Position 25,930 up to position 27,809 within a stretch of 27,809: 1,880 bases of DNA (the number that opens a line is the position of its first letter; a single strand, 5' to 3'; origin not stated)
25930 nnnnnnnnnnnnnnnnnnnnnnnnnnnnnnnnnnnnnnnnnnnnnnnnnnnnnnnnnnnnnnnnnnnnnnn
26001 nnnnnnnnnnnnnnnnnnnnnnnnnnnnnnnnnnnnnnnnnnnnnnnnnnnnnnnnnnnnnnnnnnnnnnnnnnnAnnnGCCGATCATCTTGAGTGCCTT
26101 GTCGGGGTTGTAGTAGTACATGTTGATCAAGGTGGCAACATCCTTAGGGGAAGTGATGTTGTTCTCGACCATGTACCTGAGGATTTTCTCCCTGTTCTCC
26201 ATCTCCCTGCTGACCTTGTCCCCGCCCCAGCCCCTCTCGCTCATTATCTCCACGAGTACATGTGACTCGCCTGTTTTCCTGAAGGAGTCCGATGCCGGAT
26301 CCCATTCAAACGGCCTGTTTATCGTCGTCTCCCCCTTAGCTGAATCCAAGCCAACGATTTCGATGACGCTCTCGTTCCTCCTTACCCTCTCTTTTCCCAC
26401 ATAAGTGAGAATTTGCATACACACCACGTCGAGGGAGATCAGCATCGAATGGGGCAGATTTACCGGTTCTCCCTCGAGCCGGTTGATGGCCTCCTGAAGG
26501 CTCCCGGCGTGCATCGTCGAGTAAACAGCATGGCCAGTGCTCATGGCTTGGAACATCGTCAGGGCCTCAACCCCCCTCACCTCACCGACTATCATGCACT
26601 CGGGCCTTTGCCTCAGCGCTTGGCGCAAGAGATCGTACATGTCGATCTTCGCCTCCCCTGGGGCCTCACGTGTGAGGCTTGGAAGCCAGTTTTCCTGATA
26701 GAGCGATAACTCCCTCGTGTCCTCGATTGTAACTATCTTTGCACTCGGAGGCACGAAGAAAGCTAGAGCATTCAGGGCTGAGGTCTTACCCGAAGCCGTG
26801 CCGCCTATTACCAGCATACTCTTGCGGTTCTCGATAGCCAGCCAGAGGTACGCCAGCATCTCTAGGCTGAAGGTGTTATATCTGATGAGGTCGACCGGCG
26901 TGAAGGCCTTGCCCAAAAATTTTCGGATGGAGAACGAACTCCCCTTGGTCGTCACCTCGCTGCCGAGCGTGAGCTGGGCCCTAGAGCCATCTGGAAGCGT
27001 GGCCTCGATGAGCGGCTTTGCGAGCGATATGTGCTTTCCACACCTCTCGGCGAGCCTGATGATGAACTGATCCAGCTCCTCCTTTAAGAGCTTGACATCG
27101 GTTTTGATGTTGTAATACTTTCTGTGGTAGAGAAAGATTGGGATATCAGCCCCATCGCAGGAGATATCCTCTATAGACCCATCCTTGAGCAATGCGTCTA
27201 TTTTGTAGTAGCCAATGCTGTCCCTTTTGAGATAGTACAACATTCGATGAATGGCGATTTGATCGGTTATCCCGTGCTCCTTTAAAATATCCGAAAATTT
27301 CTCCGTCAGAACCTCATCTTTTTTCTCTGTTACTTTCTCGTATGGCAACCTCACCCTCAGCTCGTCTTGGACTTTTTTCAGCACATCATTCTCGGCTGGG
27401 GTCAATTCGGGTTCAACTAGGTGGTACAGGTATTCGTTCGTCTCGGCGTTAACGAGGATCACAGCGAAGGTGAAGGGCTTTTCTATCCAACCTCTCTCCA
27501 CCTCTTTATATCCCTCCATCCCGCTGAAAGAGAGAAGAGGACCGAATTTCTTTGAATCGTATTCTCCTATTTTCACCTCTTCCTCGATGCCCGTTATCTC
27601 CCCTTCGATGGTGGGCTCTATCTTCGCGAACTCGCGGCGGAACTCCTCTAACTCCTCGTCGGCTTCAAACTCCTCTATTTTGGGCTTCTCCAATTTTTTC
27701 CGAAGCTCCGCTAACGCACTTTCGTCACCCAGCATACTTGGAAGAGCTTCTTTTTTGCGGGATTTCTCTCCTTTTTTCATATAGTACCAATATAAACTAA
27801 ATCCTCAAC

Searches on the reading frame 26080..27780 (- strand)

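Call 30: search_protein_families(library=pfam, proteins=[window:26080-27780:-], max_evalue=0.001)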
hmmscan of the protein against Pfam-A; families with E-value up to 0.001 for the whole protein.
window:26080-27780:- (567 aa): 3 families
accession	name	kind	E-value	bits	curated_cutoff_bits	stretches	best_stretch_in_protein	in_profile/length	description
PF00437.27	T2SSE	-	2.1e-34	119.2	24.9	1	224-459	37-278/370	Type II/IV secretion system protein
PF23989.1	PilB3_C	-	1.2e-08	35.4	27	1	498-561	3-65/83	PilB3-like, C-terminal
PF23990.1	PilB3_N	-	2.5e-05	24.7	27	1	80-125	56-101/101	PilB3-like, N-terminal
